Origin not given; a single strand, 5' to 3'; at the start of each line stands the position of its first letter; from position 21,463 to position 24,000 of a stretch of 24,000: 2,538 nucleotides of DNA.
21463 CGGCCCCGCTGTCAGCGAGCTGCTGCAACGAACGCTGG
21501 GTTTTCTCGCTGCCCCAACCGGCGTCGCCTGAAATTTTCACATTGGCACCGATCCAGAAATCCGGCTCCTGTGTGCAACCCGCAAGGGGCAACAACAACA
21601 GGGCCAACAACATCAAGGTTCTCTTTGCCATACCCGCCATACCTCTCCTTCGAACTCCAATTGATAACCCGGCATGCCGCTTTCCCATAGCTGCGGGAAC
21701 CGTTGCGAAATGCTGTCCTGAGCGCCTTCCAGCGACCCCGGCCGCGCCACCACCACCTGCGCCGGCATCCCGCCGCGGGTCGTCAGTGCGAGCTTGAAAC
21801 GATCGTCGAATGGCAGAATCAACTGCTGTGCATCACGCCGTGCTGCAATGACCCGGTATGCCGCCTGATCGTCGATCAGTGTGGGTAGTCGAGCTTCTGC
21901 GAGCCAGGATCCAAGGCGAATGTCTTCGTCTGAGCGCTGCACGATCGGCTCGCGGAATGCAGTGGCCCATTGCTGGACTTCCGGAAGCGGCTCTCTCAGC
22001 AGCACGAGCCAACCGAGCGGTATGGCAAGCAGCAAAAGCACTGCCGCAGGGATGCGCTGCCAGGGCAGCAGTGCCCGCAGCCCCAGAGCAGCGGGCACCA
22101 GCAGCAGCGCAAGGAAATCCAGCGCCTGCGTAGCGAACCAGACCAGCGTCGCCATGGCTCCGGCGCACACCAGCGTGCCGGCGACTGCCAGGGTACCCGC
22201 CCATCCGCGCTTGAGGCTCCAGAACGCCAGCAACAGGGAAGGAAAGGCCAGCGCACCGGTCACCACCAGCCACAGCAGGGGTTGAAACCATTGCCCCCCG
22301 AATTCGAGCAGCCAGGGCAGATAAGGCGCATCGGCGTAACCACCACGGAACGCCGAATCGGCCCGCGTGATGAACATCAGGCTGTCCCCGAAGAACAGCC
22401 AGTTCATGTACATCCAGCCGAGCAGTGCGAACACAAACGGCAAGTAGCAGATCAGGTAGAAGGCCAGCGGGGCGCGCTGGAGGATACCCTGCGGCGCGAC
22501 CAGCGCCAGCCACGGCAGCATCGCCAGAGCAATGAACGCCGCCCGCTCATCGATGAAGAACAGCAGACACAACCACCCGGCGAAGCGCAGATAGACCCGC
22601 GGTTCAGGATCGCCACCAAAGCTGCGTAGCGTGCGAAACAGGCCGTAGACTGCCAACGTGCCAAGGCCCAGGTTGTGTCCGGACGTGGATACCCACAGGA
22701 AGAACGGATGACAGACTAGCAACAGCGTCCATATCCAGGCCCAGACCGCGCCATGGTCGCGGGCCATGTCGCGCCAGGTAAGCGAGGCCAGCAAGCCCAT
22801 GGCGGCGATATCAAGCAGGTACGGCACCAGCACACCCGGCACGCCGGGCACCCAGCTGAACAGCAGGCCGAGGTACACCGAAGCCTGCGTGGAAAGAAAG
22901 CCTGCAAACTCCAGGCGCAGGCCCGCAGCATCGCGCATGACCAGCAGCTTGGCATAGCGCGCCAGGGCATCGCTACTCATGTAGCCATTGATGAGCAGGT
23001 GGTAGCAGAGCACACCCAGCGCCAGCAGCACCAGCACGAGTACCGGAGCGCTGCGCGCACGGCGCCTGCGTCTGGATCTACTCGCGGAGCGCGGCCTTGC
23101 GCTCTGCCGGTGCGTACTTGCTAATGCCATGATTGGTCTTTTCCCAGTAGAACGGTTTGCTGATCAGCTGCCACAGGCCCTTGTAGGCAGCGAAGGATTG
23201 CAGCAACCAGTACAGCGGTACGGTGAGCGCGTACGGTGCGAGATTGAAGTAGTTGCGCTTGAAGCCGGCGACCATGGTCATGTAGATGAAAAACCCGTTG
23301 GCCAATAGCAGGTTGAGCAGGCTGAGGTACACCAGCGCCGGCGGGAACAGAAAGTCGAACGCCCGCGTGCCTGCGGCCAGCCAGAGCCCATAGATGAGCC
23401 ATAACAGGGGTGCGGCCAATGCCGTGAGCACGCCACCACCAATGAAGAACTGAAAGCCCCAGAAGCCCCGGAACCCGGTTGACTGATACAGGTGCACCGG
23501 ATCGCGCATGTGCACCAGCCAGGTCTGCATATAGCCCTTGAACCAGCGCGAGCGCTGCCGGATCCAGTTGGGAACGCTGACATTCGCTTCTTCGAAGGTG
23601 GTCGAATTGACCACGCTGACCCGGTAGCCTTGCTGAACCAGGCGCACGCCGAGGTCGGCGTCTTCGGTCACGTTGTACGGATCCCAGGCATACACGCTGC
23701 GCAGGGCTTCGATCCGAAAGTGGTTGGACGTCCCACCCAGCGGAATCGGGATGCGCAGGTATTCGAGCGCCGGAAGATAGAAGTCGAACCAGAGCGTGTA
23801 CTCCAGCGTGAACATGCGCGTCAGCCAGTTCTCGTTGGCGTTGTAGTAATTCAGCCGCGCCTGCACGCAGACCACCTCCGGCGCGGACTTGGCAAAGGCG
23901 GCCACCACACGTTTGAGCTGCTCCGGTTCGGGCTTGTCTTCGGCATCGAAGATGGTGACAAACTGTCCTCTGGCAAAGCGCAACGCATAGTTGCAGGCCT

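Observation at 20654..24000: Uncharacterised three-gene synthase-type exopolysaccharide module: processive GT2, unknown 505-aa membrane protein, TIM-barrel hydrolase lipoprotein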

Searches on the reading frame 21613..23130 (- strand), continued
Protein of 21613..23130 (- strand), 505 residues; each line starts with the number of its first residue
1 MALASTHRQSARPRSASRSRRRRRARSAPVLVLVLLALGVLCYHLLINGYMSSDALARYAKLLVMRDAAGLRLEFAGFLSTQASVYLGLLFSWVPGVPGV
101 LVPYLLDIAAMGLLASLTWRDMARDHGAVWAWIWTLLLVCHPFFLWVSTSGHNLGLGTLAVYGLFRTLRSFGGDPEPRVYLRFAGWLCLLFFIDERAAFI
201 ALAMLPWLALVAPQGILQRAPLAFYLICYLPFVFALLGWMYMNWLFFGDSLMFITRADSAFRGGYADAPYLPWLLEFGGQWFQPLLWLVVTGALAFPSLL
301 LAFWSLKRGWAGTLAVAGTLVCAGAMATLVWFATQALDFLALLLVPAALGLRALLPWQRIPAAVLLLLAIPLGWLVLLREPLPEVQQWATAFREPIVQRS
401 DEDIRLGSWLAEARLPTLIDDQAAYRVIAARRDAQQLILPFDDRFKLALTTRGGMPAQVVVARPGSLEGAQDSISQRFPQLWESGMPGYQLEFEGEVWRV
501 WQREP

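Call 49: list_cluster_members(proteins=[P0004, L005:7157-8125:+, L006:5868-7793:+, L005:11497-12474:+, P0011])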
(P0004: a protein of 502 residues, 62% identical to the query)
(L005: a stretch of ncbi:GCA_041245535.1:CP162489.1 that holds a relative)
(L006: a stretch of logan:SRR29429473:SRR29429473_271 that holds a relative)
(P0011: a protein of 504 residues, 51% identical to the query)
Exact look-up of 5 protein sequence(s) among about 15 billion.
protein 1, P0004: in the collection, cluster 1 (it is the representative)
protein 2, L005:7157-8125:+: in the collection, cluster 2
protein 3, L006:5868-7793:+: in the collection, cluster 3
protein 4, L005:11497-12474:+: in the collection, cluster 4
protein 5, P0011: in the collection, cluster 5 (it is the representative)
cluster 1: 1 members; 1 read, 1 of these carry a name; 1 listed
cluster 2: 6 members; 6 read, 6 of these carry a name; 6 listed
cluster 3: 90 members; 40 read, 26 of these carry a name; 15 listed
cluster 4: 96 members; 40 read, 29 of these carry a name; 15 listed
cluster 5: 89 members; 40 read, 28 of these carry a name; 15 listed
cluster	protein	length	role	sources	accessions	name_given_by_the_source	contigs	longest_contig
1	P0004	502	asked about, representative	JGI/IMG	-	membrane protein XagC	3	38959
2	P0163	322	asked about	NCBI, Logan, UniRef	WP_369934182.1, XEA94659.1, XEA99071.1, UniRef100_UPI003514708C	hypothetical protein [Xanthomonas tesorieronis] | hypothetical protein n=1 Tax=Xanthomonas tesorieronis TaxID=3160839 RepID=UPI003514708C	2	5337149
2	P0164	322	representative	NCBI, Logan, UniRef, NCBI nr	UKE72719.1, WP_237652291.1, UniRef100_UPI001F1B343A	hypothetical protein [Xanthomonas graminis] | hypothetical protein n=1 Tax=Xanthomonas graminis TaxID=3390026 RepID=UPI001F1B343A | hypothetical protein [Xanthomonas translucens]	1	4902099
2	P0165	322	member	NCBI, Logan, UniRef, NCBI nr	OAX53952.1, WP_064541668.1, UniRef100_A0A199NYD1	hypothetical protein [Xanthomonas graminis] | Uncharacterized protein n=1 Tax=Xanthomonas graminis pv. poae TaxID=227946 ... | hypothetical protein [Xanthomonas translucens]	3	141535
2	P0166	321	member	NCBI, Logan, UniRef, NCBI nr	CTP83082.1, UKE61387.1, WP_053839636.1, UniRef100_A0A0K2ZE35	hypothetical protein XTPLMG728_0103 [Xanthomonas translucens pv. poae] | Uncharacterized protein n=1 Tax=Xanthomonas graminis pv. poae TaxID=227946 ... | hypothetical protein [Xanthomonas translucens]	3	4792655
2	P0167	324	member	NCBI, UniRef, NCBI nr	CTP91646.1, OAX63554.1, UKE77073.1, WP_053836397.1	hypothetical protein A6R71_14395 [Xanthomonas translucens pv. arrhenatheri] | Uncharacterized protein n=1 Tax=Xanthomonas graminis pv. arrhenatheri LMG 727 ... | hypothetical protein [Xanthomonas translucens]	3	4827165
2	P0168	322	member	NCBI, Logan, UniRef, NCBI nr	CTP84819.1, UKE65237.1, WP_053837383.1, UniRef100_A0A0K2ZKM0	hypothetical protein [Xanthomonas graminis] | Uncharacterized protein n=1 Tax=Xanthomonas graminis pv. phlei TaxID=487906 ... | hypothetical protein [Xanthomonas translucens]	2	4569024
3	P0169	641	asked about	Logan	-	-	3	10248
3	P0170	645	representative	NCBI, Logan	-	-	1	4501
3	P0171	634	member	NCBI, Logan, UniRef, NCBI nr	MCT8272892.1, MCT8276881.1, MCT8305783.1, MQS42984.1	glycosyltransferase family 2 protein [Xanthomonas translucens] | glycosyltransferase family 2 protein n=1 Tax=Xanthomonas campestris pv. translucens ...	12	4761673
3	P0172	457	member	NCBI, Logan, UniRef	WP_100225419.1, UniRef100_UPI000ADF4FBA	glycosyltransferase, partial [Xanthomonas graminis] | glycosyltransferase n=2 Tax=Xanthomonas graminis TaxID=3390026 RepID=UPI000ADF4FBA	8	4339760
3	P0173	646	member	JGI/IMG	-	cellulose synthase/poly-beta-1,6-N-acetylglucosamine synthase-like glycosyltransferase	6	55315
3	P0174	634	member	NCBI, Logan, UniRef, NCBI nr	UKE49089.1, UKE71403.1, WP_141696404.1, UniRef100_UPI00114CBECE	glycosyltransferase family 2 protein [Xanthomonas cerealis] | glycosyltransferase family 2 protein n=1 Tax=Xanthomonas cerealis TaxID=3390025 ... | glycosyltransferase family 2 protein [Xanthomonas translucens]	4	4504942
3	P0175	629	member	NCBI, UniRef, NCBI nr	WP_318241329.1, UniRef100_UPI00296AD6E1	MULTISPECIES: glycosyltransferase family 2 protein [Xanthomonas] | glycosyltransferase family 2 protein n=1 Tax=Xanthomonas TaxID=338 RepID=UPI00296AD6E1 | glycosyltransferase family 2 protein [Xanthomonas surreyensis]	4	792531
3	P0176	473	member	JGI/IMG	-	hypothetical protein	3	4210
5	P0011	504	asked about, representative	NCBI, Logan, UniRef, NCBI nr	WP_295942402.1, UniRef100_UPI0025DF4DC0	hypothetical protein [uncultured Xanthomonas sp.] | hypothetical protein n=1 Tax=uncultured Xanthomonas sp. TaxID=152831 RepID=UPI0025DF4DC0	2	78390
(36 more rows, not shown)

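Call 58: search_protein_families(library=pfam, alignment_id=A1, max_evalue=10)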
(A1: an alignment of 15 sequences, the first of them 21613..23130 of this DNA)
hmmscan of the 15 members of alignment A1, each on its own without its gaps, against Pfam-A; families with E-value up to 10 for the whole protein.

A. member 1, window:21613-23130:- (505 aa): 2 families
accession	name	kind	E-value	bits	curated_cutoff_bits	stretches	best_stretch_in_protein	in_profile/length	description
PF01357.27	Expansin_C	-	0.12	13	24.6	1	107-132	24-50/78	Expansin C-terminal domain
PF17524.7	CnrY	-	0.49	11.2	25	1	413-438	26-51/98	Anti-sigma factor CnrY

B. families by the number of members that match (of 15 scanned): 10 families
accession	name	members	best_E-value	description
PF01357.27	Expansin_C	2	0.12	Expansin C-terminal domain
PF13231.12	PMT_2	1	0.0087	Dolichyl-phosphate-mannose-protein mannosyltransferase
PF01708.21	Gemini_mov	1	0.047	Geminivirus putative movement protein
PF20303.3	YLATT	1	0.17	YEATS-Like-Associating Three TM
PF11382.13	MctB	1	0.21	Copper transport outer membrane protein, MctB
PF17524.7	CnrY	1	0.49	Anti-sigma factor CnrY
PF01757.29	Acyl_transf_3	1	2.9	Acyltransferase domain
PF18949.5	DUF5693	1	6.9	Family of unknown function (DUF5693)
PF20386.3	DUF6681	1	8.3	Family of unknown function (DUF6681)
PF19589.4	DUF6095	1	8.8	Family of unknown function (DUF6095)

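Call 59: search_solved_structures(query=A1, max_evalue=10)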
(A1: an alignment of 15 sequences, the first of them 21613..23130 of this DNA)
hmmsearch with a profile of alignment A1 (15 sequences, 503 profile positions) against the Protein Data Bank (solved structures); distinct sequences matched with E-value up to 10: 0.

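Call 67: search_protein_families(library=pfam, proteins=[L004:2892-4283:-, L004:4316-6637:-, L004:6634-8709:-, L004:9344-10849:+, L004:10846-11934:+, L004:11919-12737:+, L004:14207-15562:+], max_evalue=0.01)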
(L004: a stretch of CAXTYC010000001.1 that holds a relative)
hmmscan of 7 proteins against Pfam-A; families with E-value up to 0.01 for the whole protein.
L004:2892-4283:- (463 aa): 0 families

L004:4316-6637:- (773 aa): 5 families
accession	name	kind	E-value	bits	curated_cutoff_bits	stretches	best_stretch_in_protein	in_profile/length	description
PF13632.12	Glyco_trans_2_3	-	5.7e-24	85.5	27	1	475-666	2-191/198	Glycosyl transferase family group 2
PF13641.12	Glyco_tranf_2_3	-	1.4e-22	81.3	27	1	388-616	1-230/230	Glycosyltransferase like family 2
PF05157.20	MshEN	-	7.5e-19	67.9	23.1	2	216-292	12-87/90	MshEN domain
PF00535.33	Glycos_transf_2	-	2.2e-16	60.7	23.3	1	391-528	1-133/168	Glycosyl transferase family 2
PF13506.12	Glyco_transf_21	-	4.7e-06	26.6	21.7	1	449-614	6-173/174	Glycosyl transferase family 21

L004:6634-8709:- (691 aa): 1 family
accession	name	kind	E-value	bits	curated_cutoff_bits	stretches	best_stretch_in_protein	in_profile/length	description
PF03170.19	BcsB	-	5.7e-11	41.9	21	2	317-447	302-447/606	Bacterial cellulose synthase subunit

L004:9344-10849:+ (501 aa): 0 families

L004:10846-11934:+ (362 aa): 0 families

L004:11919-12737:+ (272 aa): 0 families

L004:14207-15562:+ (451 aa): 1 family
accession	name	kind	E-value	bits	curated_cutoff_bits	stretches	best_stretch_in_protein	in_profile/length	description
PF00150.24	Cellulase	-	4.7e-05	23.4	23.5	1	75-387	28-243/272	Cellulase (glycosyl hydrolase family 5)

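Call 72: find_homologous_proteins(query=A1, max_evalue=0.001)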
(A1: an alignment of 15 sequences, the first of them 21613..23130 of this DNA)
Query A1 (15 sequences) (505 aa, profile of the alignment): 14 proteins with E <= 0.001 among 8000 candidates.
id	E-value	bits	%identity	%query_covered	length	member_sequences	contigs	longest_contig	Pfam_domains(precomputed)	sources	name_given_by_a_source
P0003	1.3e-245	834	64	90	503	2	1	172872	-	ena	-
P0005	6.8e-245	832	60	100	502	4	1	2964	-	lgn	-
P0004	3.2e-244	830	62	97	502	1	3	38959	-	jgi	jgi:membrane protein XagC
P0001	1.1e-243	828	90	100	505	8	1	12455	-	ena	-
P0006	2.8e-241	820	61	94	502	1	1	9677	-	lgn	-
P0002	3.6e-239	813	85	92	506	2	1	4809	-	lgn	-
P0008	8.1e-231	785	54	100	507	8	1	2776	-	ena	-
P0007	6.5e-228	776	55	100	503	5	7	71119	-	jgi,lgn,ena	-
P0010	8.9e-227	772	52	100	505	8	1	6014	-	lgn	-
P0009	9.9e-227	772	51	100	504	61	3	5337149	-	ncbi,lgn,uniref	ncbi:hypothetical protein [Xanthomonas tesorieronis]|uniref:hypothetical protein n=1 Tax=Xanthomonas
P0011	1.4e-225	768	51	100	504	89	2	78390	-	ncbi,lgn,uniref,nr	ncbi:hypothetical protein [uncultured Xanthomonas sp.]|uniref:hypothetical protein n=1 Tax=unculture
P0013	2.7e-201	688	37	96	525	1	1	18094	-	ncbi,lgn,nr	ncbi:MAG: hypothetical protein BMS9Abin36_1803 [Gammaproteobacteria bacterium]|nr:MAG: hypothetical 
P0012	1.0e-193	663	46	90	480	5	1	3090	-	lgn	-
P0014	2.3e-188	645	33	91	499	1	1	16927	-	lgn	-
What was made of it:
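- Tried and rejected: Second homologue search with the alignment: no new proteins (call 72).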

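Call 76: search_solved_structures(query=A3, max_evalue=10)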
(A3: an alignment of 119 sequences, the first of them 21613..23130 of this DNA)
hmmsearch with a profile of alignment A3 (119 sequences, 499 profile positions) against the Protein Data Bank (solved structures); distinct sequences matched with E-value up to 10: 7.
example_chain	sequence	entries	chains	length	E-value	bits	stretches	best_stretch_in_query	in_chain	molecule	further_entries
8b5l_t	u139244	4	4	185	0.12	14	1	244-315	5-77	Signal sequence receptor subunit 3 | Translocon-associated protein subunit gamma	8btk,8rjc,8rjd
7tgh_B4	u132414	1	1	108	0.14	13.8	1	233-291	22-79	NDUB4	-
8bf9_G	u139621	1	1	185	0.15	13.7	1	245-315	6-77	Translocon-associated protein subunit gamma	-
8b6f_BT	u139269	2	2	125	0.28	12.8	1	246-289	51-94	NDUB15 | NDUTT10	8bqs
8gym_b4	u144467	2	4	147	0.4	12.3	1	246-289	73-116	NDUB4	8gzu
8y8x_A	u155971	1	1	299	0.51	11.9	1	159-363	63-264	Glycerol uptake facilitator protein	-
4m7f_A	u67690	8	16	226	2.8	9.5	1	455-493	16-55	Fibrinogen C domain-containing protein 1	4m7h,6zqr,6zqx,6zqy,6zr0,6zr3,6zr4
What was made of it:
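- Tried and rejected: Profiles of 15 and 119 sequences found no relevant match in PDB sequences (calls 59, 76).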

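Call 78: search_protein_families(library=pfam, alignment_id=A4, max_evalue=0.01)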
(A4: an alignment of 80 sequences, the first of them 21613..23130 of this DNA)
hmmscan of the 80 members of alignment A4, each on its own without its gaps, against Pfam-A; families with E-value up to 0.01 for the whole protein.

A. member 1, window:21613-23130:- (505 aa): 0 families

B. families by the number of members that match (of 80 scanned): 3 families
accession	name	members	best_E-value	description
PF09913.15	DUF2142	2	0.0016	Predicted membrane protein (DUF2142)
PF11992.13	TgpA_N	1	0.0021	TgpA N-terminal domain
PF14159.11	CAAD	1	0.0027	CAAD domains of cyanobacterial aminoacyl-tRNA synthetase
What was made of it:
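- Sequence support is negligible: PMT_2 at E 0.0087 in 1 of 15, DUF2142 at 1.6e-3 in 2 of 80, and nothing against PDB profiles (calls 58, 59, 76, 78).
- Tried and rejected: Pfam scans gave only stray weak hits: PMT_2 in 1 of 15 and DUF2142 in 2 of 80 (calls 58, 78).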

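Call 81: find_encoding_contigs(protein=P0001, flank=10000, max_places=2)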
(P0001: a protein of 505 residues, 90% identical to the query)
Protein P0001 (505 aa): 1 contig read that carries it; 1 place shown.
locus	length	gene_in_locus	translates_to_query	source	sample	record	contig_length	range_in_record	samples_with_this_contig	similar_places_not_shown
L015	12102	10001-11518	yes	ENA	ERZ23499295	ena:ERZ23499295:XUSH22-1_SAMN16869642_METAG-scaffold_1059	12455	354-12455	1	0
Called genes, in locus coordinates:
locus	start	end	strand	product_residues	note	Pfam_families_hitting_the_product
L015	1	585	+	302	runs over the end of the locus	PF19040:SGNH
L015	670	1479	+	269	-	PF05496:RuvB_N (weak), PF13191:AAA_16 (weak), PF13177:DNA_pol3_delta2, PF13401:AAA_22 (weak), PF00004:AAA, PF07728:AAA_5 (weak), PF22608:DNAX_ATPase_lid, PF12169:DNA_pol3_gamma3 (weak)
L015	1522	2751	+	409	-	PF12169:DNA_pol3_gamma3, PF12170:DNA_pol3_tau_5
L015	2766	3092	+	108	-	PF02575:YbaB_DNA_bd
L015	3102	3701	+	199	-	PF21176:RecR_HhH, PF02132:RecR_ZnF, PF01751:Toprim, PF13662:Toprim_4, PF21175:RecR_C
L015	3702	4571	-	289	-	PF02678:Pirin, PF05726:Pirin_C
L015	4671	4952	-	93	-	-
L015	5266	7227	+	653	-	-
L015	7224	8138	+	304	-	-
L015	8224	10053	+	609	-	PF00535:Glycos_transf_2, PF13641:Glyco_tranf_2_3, PF13632:Glyco_trans_2_3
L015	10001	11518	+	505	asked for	-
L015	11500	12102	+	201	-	?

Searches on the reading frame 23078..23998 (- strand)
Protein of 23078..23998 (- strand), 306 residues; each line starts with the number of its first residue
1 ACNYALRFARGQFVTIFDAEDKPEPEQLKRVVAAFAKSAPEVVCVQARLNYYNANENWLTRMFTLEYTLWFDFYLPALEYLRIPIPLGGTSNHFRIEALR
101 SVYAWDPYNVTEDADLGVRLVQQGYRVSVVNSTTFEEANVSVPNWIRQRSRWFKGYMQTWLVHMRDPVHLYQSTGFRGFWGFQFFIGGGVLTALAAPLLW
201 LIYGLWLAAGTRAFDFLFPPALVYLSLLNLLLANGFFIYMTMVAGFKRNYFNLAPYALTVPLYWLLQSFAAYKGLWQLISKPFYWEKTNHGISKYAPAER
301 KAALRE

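Call 5: search_protein_families(library=pfam, proteins=[window:23078-23998:-], max_evalue=0.1)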
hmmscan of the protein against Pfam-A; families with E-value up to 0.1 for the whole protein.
window:23078-23998:- (306 aa): 4 families
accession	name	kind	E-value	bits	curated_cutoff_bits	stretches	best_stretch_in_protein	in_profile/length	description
PF13632.12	Glyco_trans_2_3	-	1.2e-24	87.7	27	1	14-227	2-188/198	Glycosyl transferase family group 2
PF13641.12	Glyco_tranf_2_3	-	7.7e-13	49.4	27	1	3-154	79-229/230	Glycosyltransferase like family 2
PF00535.33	Glycos_transf_2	-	1.7e-08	35.1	23.3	1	1-75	69-141/168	Glycosyl transferase family 2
PF13506.12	Glyco_transf_21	-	0.0043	17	21.7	1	5-152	25-172/174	Glycosyl transferase family 21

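Call 6: search_protein_families(library=ncbifam, proteins=[window:23078-23998:-], max_evalue=0.1)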
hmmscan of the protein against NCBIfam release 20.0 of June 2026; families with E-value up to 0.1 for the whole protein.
window:23078-23998:- (306 aa): 9 families
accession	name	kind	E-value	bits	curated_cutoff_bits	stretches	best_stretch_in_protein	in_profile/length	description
TIGR03030.1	CelA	equivalog_domain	4.1e-11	41.6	699.1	1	3-227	221-450/714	UDP-forming cellulose synthase catalytic subunit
NF053846.1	glyco_with_XrtP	equivalog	7.8e-11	41.3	520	1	13-289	136-436/440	XrtP-associated glycosyltransferase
NF041865.1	EpsU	equivalog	1.7e-07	30.6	700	1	14-158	126-267/394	exopolysaccharide biosynthesis GT2 family glycosyltransferase EpsU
NF008558.0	PRK11498.1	equivalog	1.3e-05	23.4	992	1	2-161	344-506/872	UDP-forming cellulose synthase catalytic subunit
NF011305.0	PRK14716.1-3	equivalog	1.9e-05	24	409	1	12-148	147-289/486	glycosyl transferase family protein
TIGR03965.1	mycofact_glyco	equivalog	8.5e-05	21.6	280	1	2-130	146-273/467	mycofactocin biosynthesis glycosyltransferase MftF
TIGR03937.1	PgaC_IcaA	equivalog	0.00031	19.8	422.3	1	89-173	202-287/407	poly-beta-1,6-N-acetyl-D-glucosamine synthase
TIGR04242.1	nodulat_NodC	equivalog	0.0012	17.9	550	1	5-69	126-188/395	chitooligosaccharide synthase NodC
NF041875.1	EPS_EpsD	equivalog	0.013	15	370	0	110-151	179-222/325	exopolysaccharide biosynthesis glycosyltransferase EpsD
